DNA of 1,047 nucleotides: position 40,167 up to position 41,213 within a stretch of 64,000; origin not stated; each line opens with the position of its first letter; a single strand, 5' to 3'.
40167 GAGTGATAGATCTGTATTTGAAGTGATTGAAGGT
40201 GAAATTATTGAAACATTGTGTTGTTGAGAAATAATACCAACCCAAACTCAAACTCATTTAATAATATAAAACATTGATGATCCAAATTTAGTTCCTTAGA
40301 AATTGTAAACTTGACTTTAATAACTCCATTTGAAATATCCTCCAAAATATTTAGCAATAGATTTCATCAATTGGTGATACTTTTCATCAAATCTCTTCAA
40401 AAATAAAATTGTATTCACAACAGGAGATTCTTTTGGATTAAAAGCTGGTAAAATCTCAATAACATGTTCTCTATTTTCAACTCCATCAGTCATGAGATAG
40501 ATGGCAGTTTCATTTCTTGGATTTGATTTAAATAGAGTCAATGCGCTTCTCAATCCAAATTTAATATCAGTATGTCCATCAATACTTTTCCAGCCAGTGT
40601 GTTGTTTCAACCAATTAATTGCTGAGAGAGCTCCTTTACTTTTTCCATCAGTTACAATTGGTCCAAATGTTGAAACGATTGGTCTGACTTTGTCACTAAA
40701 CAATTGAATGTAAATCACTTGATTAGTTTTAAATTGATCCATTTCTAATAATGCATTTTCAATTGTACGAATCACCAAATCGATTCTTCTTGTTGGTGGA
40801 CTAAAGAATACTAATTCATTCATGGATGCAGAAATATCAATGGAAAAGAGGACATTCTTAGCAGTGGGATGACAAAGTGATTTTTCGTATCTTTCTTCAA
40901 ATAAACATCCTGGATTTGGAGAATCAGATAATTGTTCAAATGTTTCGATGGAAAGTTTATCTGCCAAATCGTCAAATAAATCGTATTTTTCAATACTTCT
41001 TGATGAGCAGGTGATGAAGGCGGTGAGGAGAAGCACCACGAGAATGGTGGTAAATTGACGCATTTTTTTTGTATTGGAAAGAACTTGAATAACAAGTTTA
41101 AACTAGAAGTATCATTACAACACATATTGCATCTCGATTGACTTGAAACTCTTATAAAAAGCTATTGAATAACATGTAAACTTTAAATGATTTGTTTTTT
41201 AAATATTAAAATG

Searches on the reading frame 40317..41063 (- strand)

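Call 7: search_protein_families(library=pfam, proteins=[window:40317-41063:-], max_evalue=0.01)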
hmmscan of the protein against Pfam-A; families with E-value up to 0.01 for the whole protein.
window:40317-41063:- (248 aa): 3 families
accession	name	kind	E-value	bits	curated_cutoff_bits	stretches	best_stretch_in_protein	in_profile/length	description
PF13519.12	VWA_2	-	6.2e-07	30.5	27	1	71-194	1-106/107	von Willebrand factor type A domain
PF05762.20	VWA_CoxE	-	0.0078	16.1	26.4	0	157-197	122-162/222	VWA domain containing CoxE-like protein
PF00092.34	VWA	-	0.0092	16.7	23.8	0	70-203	1-119/174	von Willebrand factor type A domain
